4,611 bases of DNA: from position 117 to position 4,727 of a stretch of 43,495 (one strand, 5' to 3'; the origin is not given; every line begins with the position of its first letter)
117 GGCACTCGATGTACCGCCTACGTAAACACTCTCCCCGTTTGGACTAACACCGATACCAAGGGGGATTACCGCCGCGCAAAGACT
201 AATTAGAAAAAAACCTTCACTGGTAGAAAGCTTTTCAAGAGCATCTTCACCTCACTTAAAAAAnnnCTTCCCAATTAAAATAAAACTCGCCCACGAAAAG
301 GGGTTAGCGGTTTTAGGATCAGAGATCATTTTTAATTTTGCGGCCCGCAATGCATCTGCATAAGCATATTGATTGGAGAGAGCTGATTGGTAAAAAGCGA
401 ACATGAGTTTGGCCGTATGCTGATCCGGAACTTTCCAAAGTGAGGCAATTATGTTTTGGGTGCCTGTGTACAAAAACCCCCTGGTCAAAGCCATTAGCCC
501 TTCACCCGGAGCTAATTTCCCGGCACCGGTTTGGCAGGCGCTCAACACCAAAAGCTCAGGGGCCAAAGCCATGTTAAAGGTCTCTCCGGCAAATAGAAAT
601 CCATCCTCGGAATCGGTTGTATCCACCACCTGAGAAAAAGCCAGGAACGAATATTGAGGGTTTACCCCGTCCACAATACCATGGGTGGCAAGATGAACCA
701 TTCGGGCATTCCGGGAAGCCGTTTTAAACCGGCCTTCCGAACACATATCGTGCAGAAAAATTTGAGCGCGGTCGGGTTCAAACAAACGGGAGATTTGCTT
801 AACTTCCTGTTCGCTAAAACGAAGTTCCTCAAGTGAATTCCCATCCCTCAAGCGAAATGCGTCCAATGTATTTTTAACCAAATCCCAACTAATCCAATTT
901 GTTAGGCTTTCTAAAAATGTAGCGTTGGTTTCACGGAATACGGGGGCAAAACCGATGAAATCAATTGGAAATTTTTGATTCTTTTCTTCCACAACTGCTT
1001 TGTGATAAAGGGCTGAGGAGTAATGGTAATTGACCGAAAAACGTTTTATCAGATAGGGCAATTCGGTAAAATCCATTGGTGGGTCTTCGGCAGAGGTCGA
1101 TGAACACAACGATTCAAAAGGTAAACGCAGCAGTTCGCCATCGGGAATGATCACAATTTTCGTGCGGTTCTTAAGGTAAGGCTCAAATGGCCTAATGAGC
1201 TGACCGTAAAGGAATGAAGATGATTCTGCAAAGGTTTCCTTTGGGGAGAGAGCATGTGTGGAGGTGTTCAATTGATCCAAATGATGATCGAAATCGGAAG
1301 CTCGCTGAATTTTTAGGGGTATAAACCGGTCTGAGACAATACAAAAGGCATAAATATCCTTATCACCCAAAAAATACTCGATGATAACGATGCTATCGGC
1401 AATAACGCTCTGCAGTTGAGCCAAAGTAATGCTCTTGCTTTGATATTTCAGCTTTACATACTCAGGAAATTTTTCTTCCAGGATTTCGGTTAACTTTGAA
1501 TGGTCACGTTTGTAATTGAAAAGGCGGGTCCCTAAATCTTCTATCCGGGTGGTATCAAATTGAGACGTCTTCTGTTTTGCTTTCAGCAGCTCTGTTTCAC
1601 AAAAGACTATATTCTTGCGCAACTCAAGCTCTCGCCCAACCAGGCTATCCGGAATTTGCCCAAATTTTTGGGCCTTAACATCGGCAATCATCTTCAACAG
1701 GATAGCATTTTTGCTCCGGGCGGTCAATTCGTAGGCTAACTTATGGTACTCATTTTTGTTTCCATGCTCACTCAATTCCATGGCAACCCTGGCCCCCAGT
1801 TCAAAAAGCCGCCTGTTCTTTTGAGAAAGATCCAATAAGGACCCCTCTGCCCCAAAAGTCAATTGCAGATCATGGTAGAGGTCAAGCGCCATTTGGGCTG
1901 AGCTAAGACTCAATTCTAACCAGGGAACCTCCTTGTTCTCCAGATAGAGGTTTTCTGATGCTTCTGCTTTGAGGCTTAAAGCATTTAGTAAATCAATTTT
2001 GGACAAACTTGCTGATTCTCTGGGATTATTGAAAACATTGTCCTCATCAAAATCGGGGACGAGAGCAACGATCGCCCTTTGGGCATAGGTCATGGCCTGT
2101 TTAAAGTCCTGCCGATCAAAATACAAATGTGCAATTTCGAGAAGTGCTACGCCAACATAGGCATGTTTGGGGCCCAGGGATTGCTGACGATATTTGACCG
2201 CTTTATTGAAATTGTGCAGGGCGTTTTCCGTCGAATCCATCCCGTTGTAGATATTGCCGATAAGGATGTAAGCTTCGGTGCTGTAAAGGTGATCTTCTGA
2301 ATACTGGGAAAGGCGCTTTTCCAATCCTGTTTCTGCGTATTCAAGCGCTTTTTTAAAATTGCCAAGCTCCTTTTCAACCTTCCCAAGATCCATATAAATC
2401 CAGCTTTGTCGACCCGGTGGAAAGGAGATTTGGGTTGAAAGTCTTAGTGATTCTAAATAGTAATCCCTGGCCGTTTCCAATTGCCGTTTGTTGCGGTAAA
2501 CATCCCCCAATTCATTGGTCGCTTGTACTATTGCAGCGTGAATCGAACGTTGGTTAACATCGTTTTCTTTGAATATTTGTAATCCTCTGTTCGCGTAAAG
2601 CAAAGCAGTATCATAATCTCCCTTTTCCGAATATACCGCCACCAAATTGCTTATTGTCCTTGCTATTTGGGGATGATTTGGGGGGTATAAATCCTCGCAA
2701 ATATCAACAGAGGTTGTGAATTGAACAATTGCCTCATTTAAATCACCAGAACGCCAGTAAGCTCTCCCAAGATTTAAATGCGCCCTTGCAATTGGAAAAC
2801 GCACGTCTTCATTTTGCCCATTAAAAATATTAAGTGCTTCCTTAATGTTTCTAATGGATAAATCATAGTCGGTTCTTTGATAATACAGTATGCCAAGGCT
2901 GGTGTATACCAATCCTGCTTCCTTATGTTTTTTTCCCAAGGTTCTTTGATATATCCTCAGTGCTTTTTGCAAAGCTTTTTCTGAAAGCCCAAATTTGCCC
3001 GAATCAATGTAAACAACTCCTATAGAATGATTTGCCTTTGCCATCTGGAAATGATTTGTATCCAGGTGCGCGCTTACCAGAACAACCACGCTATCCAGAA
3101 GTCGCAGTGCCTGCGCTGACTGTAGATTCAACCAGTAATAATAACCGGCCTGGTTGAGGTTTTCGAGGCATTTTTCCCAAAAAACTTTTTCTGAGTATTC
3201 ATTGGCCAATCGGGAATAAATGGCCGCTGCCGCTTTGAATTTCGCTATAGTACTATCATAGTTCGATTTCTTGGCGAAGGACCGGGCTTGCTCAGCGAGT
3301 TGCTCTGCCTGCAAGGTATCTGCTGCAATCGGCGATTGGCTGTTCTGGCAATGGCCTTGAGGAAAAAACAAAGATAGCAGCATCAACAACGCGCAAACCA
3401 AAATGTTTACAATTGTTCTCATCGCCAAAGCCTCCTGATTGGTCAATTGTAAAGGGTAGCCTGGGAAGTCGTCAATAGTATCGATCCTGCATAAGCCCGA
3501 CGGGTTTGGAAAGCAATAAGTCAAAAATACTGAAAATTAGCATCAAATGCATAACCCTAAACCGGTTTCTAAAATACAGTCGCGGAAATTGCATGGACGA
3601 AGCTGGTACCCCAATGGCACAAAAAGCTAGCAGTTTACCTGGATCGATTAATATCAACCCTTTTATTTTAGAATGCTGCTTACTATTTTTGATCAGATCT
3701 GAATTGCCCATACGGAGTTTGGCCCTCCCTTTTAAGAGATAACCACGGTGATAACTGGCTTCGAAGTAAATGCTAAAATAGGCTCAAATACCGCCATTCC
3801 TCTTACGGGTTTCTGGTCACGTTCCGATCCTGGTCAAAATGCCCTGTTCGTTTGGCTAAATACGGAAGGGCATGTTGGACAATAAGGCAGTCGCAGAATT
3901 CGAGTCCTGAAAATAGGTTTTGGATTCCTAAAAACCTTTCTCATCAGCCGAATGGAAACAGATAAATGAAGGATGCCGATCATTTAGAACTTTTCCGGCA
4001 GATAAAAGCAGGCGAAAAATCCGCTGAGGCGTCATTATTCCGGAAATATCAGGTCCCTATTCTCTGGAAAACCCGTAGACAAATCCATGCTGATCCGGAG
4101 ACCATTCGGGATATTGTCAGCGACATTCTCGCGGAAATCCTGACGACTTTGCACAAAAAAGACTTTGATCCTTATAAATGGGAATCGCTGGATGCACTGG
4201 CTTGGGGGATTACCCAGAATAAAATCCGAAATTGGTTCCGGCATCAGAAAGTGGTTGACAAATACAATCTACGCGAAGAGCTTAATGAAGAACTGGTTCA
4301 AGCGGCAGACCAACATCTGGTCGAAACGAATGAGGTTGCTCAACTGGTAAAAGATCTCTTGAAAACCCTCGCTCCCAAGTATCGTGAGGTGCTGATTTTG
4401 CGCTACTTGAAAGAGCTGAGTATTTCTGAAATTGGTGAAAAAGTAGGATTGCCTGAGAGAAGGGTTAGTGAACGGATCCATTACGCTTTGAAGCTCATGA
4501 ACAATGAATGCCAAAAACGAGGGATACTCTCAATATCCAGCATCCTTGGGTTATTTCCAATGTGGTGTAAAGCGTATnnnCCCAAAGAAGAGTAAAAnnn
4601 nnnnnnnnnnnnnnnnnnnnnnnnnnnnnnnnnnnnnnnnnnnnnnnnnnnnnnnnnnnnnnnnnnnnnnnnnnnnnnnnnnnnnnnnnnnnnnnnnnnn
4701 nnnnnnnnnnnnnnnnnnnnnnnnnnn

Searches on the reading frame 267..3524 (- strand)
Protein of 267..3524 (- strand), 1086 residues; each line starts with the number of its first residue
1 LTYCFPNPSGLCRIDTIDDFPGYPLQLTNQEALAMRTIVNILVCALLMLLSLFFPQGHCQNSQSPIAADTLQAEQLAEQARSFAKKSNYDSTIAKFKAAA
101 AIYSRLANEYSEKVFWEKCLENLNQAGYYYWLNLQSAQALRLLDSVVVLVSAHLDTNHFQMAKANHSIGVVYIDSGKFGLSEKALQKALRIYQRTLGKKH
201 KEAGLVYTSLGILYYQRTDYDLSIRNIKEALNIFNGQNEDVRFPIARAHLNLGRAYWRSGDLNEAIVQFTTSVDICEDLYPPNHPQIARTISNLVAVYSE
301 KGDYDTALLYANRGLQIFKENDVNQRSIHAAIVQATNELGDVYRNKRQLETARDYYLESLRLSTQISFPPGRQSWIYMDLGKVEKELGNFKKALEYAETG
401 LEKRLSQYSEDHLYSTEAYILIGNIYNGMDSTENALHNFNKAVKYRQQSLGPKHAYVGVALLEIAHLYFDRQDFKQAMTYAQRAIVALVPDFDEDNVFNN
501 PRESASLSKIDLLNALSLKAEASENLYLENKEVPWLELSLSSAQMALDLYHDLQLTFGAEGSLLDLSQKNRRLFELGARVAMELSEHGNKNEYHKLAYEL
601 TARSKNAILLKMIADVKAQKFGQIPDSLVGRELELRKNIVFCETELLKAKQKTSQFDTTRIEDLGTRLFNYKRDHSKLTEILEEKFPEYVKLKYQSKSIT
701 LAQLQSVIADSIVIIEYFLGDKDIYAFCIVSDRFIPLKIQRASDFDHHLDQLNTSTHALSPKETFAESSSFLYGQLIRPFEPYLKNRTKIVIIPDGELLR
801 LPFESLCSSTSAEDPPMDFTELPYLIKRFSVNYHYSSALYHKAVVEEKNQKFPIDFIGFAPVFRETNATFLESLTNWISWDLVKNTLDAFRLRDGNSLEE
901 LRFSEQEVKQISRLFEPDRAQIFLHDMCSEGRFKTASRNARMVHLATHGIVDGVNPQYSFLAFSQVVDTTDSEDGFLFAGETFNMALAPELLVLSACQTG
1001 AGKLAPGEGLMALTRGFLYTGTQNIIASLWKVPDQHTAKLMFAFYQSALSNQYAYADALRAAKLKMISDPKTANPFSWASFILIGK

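Call 24: search_protein_families(library=pfam, proteins=[window:267-3524:-], max_evalue=0.001)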
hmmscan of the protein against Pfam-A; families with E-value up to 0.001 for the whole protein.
window:267-3524:- (1086 aa): 12 families
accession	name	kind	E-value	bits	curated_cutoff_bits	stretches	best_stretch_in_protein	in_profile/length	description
PF12770.12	CHAT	-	7.3e-56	190.2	24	1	770-1086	5-289/289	CHAT domain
PF13424.12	TPR_12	-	4.8e-51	171.3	30.1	4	245-320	2-77/77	Tetratricopeptide repeat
PF13181.12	TPR_8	-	5.1e-24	82.8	25.7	0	246-277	1-32/34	Tetratricopeptide repeat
PF00515.34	TPR_1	-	7.1e-24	83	27.8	0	246-277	1-32/34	Tetratricopeptide repeat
PF24885.1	TPR_NPHP3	-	8.3e-24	84.7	100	3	136-233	115-212/239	Nephrocystin-3 TPR domain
PF07719.23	TPR_2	-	9.1e-23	78.9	27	0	246-277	1-32/34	Tetratricopeptide repeat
PF13374.12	TPR_10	-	2.5e-22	78.6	27.5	2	251-285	7-41/42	Tetratricopeptide repeat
PF17874.7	TPR_MalT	-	4.2e-14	53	45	1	229-396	26-183/336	MalT-like TPR region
PF13176.12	TPR_7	-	3.4e-10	39.6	27.9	0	248-266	1-19/36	Tetratricopeptide repeat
PF13432.12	TPR_16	-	2.7e-08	34.5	32.7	0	210-268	3-52/65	Tetratricopeptide repeat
PF13428.12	TPR_14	-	3.4e-08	33.8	23.5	0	460-487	3-30/44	Tetratricopeptide repeat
PF09986.15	DUF2225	-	3e-07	30.8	21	0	232-322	65-152/214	Uncharacterized protein conserved in bacteria (DUF2225)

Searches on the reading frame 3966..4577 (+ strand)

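Call 24: search_protein_families(library=pfam, proteins=[window:3966-4577:+], max_evalue=0.001)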
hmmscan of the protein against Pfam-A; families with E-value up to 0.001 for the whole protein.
window:3966-4577:+ (204 aa): 3 families
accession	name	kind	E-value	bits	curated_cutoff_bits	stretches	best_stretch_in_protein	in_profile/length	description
PF04545.22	Sigma70_r4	-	1.2e-12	47.6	24.1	1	131-176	1-46/50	Sigma-70, region 4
PF08281.18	Sigma70_r4_2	-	1.4e-11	44.3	25.7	1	127-177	3-53/54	Sigma-70, region 4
PF07638.17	Sigma70_ECF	-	2.9e-06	27.7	21.1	1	8-182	6-183/185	ECF sigma factor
